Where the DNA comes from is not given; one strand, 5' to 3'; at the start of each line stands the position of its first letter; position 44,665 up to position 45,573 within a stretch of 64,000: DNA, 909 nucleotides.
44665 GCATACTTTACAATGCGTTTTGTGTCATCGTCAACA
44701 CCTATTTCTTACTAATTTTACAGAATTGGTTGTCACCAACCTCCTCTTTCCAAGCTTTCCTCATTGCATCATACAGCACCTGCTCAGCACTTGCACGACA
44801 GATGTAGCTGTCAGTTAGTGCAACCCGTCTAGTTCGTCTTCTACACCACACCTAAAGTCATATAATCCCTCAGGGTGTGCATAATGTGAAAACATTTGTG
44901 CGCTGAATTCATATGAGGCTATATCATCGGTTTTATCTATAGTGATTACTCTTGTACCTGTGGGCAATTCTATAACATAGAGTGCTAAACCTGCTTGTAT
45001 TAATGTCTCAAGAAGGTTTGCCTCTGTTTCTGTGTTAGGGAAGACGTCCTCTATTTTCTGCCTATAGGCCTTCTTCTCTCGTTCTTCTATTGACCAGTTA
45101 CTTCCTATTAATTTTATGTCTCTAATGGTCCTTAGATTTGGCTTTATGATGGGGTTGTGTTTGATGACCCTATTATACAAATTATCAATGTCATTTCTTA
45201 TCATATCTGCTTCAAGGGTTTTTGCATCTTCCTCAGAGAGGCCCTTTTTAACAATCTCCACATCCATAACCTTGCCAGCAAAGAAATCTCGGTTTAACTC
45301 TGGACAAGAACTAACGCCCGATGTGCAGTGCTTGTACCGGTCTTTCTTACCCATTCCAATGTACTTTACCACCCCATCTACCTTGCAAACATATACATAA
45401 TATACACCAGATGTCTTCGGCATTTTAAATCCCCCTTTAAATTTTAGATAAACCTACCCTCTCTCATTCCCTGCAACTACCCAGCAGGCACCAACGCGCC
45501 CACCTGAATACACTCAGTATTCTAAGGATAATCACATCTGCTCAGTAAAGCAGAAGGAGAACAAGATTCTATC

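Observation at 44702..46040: A roughly 575-nt ORF-free, hairpin-dense, purine-rich leader lies upstream of a GIY-YIG nuclease gene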

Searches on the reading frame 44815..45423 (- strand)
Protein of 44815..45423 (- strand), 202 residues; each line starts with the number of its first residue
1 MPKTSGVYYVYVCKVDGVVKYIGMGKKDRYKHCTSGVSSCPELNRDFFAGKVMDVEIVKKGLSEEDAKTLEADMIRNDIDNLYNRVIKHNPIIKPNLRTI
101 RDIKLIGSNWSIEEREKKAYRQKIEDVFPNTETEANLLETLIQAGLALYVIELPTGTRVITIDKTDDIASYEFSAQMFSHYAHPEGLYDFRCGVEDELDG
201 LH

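Call 10: search_protein_families(library=pfam, proteins=[window:44815-45423:-], max_evalue=0.1)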
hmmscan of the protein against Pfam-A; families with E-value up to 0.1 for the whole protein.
window:44815-45423:- (202 aa): 0 families

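Call 11: search_protein_families(library=phrogs, proteins=[window:44815-45423:-], max_evalue=0.1)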
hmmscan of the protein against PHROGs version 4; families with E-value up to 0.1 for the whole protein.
window:44815-45423:- (202 aa): 0 families

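Call 13: search_dna_similar(query=window:44815-45423:-, collection=phages, mode=protein, max_evalue=0.01)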
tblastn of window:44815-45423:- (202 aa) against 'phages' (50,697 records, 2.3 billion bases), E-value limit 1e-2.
Records with a match: 11; places in all: 11; records where one place covers at least 80% of the query: 0.
Best place of each record, by identity: <60% 11.
By first word of the organism name: Acinetobacter 5; Pseudomonas 4; Edwardsiella 1; Vibrio 1.
By host as written in the record: Acinetobacter baumannii 4; Edwardsiella tarda 1; Acinetobacter baumannii XH198 1; Pseudomonas fluorescens 1; Vibrio harveyi 1; Pseudomonas protegens ERG2 1; Pseudomonas sp. AY2 1; Pseudomonas poae B04_10 1.
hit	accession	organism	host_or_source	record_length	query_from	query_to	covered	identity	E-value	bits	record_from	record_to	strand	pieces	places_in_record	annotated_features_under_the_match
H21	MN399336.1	Edwardsiella phage vB_EtaM_ET-ABTNL-9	Edwardsiella tarda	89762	5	126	60%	29.8%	1e-4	48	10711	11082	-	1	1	hypothetical protein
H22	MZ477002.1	Acinetobacter phage Phab24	Acinetobacter baumannii XH198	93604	7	97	45%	37.6%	9e-3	42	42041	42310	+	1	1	hypothetical protein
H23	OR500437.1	Pseudomonas phage vB_PF_Y1-MI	Pseudomonas fluorescens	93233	9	75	33%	44.8%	1e-7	57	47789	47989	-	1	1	hypothetical protein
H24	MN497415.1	Vibrio phage vB_VhaM_VH-8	Vibrio harveyi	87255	7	85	39%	37.0%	4e-8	58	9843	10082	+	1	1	hypothetical protein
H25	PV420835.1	Acinetobacter phage phiAB441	Acinetobacter baumannii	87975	1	75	37%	38.0%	1e-4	48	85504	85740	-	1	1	hypothetical protein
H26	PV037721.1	Pseudomonas phage Bitten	Pseudomonas protegens ERG2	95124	7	75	34%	39.1%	4e-7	55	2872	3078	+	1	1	HNH endonuclease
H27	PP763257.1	Acinetobacter phage Ab5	Acinetobacter baumannii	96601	1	67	33%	39.4%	6e-5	49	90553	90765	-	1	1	hypothetical protein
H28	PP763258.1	Acinetobacter phage Ab7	Acinetobacter baumannii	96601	1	67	33%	39.4%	6e-5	49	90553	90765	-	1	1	hypothetical protein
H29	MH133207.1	Acinetobacter phage vB_AbaM_B9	Acinetobacter baumannii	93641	1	67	33%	39.4%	7e-5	49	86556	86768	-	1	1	hypothetical protein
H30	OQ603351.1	Pseudomonas phage Ep020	Pseudomonas sp. AY2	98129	8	75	34%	38.2%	7e-5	49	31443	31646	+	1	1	record has no annotation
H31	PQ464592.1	Pseudomonas phage Boevelstad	Pseudomonas poae B04_10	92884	7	70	32%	37.5%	9e-4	45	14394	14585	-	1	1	hypothetical protein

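Call 20: find_encoding_contigs(protein=window:44815-45423:-, flank=10000, max_places=10)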
Protein window:44815-45423:- (202 aa): 6 contigs read that carry it; 5 places shown.
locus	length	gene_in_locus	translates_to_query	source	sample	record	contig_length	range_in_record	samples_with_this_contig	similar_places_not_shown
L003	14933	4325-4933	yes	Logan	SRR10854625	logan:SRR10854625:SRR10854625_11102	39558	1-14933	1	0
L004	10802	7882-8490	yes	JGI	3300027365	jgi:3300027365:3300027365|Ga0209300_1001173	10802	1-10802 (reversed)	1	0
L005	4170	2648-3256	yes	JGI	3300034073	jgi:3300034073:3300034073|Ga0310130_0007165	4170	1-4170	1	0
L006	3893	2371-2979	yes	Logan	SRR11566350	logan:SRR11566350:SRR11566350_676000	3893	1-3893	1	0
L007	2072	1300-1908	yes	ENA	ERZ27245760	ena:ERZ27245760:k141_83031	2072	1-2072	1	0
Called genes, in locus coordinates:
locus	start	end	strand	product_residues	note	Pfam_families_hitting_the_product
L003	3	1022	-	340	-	?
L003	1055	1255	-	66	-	-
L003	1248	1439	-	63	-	-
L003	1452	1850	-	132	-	-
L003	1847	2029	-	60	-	-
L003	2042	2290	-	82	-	-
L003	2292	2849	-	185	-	-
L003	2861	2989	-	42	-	PF23876:DUF7230 (weak)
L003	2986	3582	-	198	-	-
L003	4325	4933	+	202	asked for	-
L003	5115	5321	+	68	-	-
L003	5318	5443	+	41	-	-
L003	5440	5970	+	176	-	-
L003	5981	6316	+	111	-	-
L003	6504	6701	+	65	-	-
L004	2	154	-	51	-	?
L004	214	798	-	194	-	PF13392:HNH_3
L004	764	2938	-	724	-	-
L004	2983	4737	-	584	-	PF13155:Toprim_2 (weak), PF03796:DnaB_C, PF06745:ATPase (weak), PF13481:AAA_25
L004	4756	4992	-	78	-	-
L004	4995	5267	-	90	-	-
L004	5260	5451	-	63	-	-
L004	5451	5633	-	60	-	-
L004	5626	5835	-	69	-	-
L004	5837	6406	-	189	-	-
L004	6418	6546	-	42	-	PF23876:DUF7230 (weak)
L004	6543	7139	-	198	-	-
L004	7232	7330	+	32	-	-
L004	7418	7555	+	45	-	-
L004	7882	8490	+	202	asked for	-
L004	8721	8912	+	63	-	-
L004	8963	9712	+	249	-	PF01555:N6_N4_Mtase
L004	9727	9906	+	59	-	-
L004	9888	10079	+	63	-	-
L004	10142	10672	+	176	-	-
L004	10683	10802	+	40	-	?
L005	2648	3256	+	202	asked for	-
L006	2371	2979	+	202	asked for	-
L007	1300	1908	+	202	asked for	-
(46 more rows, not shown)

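Call 24: find_homologous_proteins(query=window:44815-45423:-, max_evalue=0.001)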
Query window:44815-45423:- (202 aa): 8 proteins with E <= 0.001 among 87 candidates.
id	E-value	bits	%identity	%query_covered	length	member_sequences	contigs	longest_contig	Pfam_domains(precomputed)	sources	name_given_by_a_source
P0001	3.9e-132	456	100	100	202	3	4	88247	-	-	-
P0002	3.6e-105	368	76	100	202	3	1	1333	-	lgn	-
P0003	1.2e-83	298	65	99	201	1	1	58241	-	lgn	-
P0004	2.5e-59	218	49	99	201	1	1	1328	-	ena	-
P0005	8.3e-58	213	49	98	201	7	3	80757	-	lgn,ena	-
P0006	2.8e-25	107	40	78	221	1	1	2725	-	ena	-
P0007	8.4e-24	102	60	41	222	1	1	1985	-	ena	-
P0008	7.1e-18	83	57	41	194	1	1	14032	-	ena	-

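Call 25: find_encoding_contigs(protein=P0003, flank=6000, max_places=4)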
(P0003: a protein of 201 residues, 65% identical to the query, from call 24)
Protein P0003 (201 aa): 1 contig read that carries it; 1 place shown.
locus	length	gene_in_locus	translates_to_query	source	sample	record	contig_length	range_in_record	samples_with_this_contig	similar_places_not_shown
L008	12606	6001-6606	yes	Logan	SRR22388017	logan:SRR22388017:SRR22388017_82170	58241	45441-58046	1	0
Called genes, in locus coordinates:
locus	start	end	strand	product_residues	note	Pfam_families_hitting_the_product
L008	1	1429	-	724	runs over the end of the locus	PF13482:RNase_H_2 (faint)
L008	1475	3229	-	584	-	PF13155:Toprim_2, PF03796:DnaB_C, PF06745:ATPase (weak), PF13481:AAA_25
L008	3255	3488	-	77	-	-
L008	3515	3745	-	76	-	-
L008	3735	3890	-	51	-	-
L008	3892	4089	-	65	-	-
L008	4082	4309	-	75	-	-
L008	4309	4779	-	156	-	-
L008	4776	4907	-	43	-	PF23876:DUF7230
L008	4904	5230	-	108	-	-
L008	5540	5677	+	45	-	-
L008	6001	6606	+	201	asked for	-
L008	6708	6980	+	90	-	-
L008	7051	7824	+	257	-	PF01555:N6_N4_Mtase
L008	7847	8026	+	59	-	-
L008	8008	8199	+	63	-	-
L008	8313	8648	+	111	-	-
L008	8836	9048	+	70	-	-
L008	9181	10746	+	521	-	PF00150:Cellulase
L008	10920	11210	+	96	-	-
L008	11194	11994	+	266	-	-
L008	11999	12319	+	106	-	-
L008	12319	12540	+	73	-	-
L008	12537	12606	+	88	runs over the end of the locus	?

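Call 26: find_encoding_contigs(protein=P0005, flank=6000, max_places=4)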
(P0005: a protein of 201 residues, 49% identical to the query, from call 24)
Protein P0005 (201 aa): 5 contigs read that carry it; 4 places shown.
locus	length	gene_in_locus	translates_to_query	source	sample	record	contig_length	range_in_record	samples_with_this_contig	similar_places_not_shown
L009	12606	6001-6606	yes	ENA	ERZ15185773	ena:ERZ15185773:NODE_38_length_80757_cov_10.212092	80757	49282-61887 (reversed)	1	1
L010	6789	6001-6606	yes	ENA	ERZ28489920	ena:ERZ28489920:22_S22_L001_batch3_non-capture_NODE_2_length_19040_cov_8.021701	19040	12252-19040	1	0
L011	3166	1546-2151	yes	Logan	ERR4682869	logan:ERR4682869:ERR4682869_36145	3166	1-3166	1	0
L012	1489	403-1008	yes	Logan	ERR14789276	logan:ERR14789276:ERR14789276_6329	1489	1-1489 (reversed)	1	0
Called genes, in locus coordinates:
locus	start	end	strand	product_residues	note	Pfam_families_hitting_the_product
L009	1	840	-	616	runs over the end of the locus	PF01807:Zn_ribbon_DnaG, PF13155:Toprim_2, PF06745:ATPase (faint), PF03796:DnaB_C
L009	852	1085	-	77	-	-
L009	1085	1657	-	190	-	-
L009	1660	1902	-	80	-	-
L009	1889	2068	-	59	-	-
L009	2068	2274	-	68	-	-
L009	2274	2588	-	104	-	-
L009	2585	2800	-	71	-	-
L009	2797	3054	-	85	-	-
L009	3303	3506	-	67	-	-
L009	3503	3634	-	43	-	PF23876:DUF7230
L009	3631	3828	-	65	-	-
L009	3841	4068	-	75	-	-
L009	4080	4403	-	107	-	-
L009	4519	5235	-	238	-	-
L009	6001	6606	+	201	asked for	-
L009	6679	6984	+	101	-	-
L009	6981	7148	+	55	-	-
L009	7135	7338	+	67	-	-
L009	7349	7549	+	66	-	-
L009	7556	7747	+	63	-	-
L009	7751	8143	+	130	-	-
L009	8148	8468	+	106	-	-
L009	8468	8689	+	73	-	-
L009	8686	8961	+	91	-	-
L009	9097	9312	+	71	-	-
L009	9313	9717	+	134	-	-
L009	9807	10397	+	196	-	-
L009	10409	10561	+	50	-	-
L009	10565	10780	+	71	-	-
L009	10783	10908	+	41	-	-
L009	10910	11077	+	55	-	-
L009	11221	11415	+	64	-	-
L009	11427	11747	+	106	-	-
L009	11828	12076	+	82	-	-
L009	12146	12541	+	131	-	-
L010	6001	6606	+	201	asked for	-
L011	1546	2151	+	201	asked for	-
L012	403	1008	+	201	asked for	-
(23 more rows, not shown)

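Call 27: find_encoding_contigs(protein=P0002, flank=6000, max_places=4)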
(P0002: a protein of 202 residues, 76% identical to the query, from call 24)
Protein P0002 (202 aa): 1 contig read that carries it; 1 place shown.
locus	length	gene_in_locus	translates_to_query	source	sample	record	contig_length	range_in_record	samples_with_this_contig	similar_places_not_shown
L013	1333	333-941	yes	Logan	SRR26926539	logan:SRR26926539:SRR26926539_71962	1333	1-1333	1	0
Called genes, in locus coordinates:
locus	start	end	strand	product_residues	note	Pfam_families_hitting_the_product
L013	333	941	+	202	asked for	-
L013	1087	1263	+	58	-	-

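Call 62: search_solved_structures(query=A4, max_evalue=10, show_alignments=2)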
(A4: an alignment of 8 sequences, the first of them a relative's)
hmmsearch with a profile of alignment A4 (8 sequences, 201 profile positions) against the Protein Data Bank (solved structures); distinct sequences matched with E-value up to 10: 13.
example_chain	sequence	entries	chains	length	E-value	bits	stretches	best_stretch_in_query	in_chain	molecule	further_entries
3j5y_A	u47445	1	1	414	0.75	12.9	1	52-177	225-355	Eukaryotic peptide chain release factor subunit 1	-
3jag_ii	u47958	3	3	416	0.75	12.9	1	52-177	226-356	eRF1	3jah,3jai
6xa1_j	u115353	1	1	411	0.76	12.8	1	52-177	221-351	Eukaryotic peptide chain release factor subunit 1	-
5a8l_Q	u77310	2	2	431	0.82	12.7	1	52-177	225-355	EUKARYOTIC RELEASE FACTOR ERF1 | Eukaryotic peptide chain release factor subunit 1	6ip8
6d90_jj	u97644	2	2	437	0.83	12.7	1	52-177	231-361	Eukaryotic peptide chain release factor subunit 1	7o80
4d5n_A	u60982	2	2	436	0.84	12.7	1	52-177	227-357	EUKARYOTIC PEPTIDE CHAIN RELEASE FACTOR SUBUNIT 1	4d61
9rhu_p2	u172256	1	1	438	0.84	12.7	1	52-177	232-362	Eukaryotic peptide chain release factor subunit 1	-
1dt9_A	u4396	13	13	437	0.84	12.7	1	52-177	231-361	PROTEIN (EUKARYOTIC PEPTIDE CHAIN RELEASE FACTOR SUBUNIT 1) | Eukaryotic peptide chain release factor subunit 1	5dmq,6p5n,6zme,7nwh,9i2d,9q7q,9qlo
6hcf_j1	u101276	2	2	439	0.84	12.7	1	52-177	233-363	eRF1(AAQ)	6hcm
8zhc_eR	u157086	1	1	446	0.87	12.7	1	52-177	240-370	Eukaryotic peptide chain release factor subunit 1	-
3e1y_A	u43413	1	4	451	0.89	12.6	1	52-177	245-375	Eukaryotic peptide chain release factor subunit 1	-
5lzv_ii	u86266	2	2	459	0.92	12.6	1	52-177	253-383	eRF1(AAQ) | Eukaryotic peptide chain release factor subunit 1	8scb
5lzt_ii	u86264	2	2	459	0.92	12.6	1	52-177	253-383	eRF1 | Eukaryotic peptide chain release factor subunit 1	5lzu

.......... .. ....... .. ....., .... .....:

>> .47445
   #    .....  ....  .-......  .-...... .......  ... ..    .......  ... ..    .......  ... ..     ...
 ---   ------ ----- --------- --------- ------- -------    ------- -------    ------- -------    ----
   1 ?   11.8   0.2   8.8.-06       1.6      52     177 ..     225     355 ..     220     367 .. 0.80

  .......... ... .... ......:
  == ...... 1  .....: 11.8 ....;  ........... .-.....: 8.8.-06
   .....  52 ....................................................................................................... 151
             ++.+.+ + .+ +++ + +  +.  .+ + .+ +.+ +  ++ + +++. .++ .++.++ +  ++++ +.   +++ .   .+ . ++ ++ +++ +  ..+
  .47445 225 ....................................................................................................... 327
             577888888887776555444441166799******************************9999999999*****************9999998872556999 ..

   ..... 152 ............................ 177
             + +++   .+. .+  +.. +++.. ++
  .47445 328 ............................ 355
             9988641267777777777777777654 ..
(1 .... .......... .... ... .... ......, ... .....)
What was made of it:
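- On GIY-YIG nuclease superfamily (the 202-aa protein): A profile of 8 homologues finds no GIY-YIG chain in the PDB by sequence (call 62).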

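Call 70: predict_structure(alignment_id=A4)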
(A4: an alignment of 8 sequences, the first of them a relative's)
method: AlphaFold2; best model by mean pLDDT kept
length: 202 residues; sequences in the alignment: 8
mean_pLDDT: 76.2   pTM: 0.43
mean pLDDT of the five models: 76.2, 74.0, 73.6, 71.0, 68.3
residues with pLDDT >= 90: 38; 70-90: 108; 50-70: 32; < 50: 24
segments of 3 or more residues with pLDDT < 50: 1-3, 89-93, 172-183, 187-189
pLDDT, mean of each block of 10 residues (from residue 1): 65 93 87 84 87 93 85 84 64 62 84 82 84 81 80 90 70 47 50 56 48
secondary structure, 60 per line:
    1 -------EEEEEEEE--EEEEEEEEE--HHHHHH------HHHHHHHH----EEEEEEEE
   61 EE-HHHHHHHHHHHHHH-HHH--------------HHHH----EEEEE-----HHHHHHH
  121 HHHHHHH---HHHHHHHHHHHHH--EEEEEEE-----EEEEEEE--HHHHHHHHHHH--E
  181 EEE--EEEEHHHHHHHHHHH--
elements in order: E8-15 E18-26 H29-34 H41-48 E53-62 H64-77 H96-99 E104-108 H114-127 H131-143 E146-152 E158-164 H167-177 E180-183 E186-189 H190-200

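Call 73: fold_search(model_id=the predicted structure, library=pdb)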
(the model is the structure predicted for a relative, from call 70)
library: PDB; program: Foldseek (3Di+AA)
matches with E <= 10: 370; with E <= 0.001: 0
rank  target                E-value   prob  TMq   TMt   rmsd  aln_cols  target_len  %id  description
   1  9u75_D                4.4e-03  1.00  0.32  0.26   2.4        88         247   24  5hmC specific restriction endonuclease Escherichia coli E. coli O157:H7 PD-T4-3 (released 2026-02-11)
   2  9u75_A                6.0e-03  1.00  0.32  0.26   2.5        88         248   24  5hmC specific restriction endonuclease Escherichia coli E. coli O157:H7 PD-T4-3 (released 2026-02-11)
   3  1yd3                  3.2e-02  0.99  0.26  0.51   5.1        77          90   23  Crystal structure of the GIY-YIG N-terminal endonuclease domain of UvrC from Thermotoga maritima: Point mutant Y43F boun (released 2005-03-01)
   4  1yd2                  4.1e-02  0.98  0.26  0.51   5.1        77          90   22  Crystal structure of the GIY-YIG N-terminal endonuclease domain of UvrC from Thermotoga maritima: Point mutant Y19F boun (released 2005-03-01)
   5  1yd5                  4.1e-02  0.98  0.26  0.50   5.2        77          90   23  Crystal structure of the GIY-YIG N-terminal endonuclease domain of UvrC from Thermotoga maritima: Point mutant N88A boun (released 2005-03-01)
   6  1ycz                  5.2e-02  0.97  0.26  0.51   5.2        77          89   23  Crystal structure of the GIY-YIG N-terminal endonuclease domain of UvrC from Thermotoga maritima (released 2005-03-01)
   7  1yd4                  7.1e-02  0.96  0.26  0.51   5.2        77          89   22  Crystal structure of the GIY-YIG N-terminal endonuclease domain of UvrC from Thermotoga maritima: Point mutant Y29F boun (released 2005-03-01)
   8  1reo                  1.9e-01  0.20  0.15  0.08  10.0       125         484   11  L-amino acid oxidase from Agkistrodon halys pallas (released 2004-05-04)
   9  2wsh_D                4.0e-01  0.80  0.21  0.30   4.5        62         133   11  Structure of bacteriophage T4 EndoII E118A mutant (released 2010-03-02)
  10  2wsh_C                4.5e-01  0.72  0.21  0.31   3.4        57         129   12  Structure of bacteriophage T4 EndoII E118A mutant (released 2010-03-02)
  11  2wsh_B                7.0e-01  0.66  0.21  0.31   3.1        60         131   12  Structure of bacteriophage T4 EndoII E118A mutant (released 2010-03-02)
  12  5ts5_C                1.4e+00  0.06  0.15  0.08  10.8       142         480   10  Crystal structure of L-amino acid oxidase from Bothrops atrox (released 2017-04-26)
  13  5ts5_A                1.6e+00  0.06  0.15  0.08  10.8       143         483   10  Crystal structure of L-amino acid oxidase from Bothrops atrox (released 2017-04-26)
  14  4ht1_T                1.7e+00  0.04  0.09  0.13  12.3        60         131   15  Human TWEAK in complex with the Fab fragment of a neutralizing antibody (released 2013-06-12)
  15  8kc1                  1.7e+00  0.04  0.12  0.22  13.6        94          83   13  De novo design protein -NX5 (released 2024-08-07)
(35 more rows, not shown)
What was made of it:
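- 44815..45423 (-): 202-aa GIY-YIG-like free-standing homing endonuclease gene. Its best PDB matches are GIY-YIG domains: PD-T4-3, the UvrC N-terminal domain and T4 EndoII (calls 70, 73).
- On GIY-YIG nuclease superfamily (the 202-aa protein): E-values are marginal (calls 70, 73).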

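Call 77: find_encoding_contigs(protein=P0008, flank=5000, max_places=3)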
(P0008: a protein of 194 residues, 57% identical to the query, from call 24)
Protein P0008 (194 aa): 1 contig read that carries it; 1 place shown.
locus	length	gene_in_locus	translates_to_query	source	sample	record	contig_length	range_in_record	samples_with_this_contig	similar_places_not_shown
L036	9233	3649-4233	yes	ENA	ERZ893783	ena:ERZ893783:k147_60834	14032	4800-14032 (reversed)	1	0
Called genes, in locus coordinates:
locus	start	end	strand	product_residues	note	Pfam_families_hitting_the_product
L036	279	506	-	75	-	-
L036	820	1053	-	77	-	-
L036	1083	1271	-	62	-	-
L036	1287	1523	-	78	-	-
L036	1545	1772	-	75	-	PF14354:Lar_restr_allev (weak)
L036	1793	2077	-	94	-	PF09904:HTH_43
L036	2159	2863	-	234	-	-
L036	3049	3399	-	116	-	-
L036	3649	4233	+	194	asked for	-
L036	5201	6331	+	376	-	-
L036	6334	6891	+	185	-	PF08798:CRISPR_assoc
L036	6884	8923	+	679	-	PF13307:Helicase_C_2 (weak)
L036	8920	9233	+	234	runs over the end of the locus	-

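Call 78: find_encoding_contigs(protein=P0006, flank=5000, max_places=3)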
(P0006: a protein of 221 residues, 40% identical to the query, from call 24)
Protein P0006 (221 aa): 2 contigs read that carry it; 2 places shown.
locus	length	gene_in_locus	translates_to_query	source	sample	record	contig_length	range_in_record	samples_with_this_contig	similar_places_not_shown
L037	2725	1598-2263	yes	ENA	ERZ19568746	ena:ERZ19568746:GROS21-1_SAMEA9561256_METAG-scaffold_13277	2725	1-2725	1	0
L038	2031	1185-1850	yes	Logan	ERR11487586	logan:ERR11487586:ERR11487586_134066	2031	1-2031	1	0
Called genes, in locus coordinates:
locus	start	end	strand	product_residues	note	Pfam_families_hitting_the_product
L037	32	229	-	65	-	-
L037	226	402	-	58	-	-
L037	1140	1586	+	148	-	-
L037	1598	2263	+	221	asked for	-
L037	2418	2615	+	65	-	-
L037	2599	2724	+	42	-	?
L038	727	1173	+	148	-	-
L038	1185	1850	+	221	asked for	-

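Call 79: find_encoding_contigs(protein=P0007, flank=5000, max_places=3)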
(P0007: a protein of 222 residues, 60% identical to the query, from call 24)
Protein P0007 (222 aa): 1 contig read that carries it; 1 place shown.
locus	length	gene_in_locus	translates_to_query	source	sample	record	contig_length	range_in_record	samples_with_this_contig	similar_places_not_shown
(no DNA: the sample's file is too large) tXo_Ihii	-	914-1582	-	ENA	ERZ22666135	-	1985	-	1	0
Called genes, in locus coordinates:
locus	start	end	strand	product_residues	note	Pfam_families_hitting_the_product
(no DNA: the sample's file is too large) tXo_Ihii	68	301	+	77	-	-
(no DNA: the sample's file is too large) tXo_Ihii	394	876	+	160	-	-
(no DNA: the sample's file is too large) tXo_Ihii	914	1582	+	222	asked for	-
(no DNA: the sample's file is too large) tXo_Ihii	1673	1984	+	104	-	?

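Call 80: find_encoding_contigs(protein=P0004, flank=5000, max_places=3)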
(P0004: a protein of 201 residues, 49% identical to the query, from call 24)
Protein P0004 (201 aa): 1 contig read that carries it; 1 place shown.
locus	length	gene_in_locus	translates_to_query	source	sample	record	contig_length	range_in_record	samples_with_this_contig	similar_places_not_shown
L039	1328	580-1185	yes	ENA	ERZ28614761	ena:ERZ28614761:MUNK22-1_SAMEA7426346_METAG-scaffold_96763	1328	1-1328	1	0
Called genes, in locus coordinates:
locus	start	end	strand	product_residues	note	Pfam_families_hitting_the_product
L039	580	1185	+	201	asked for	-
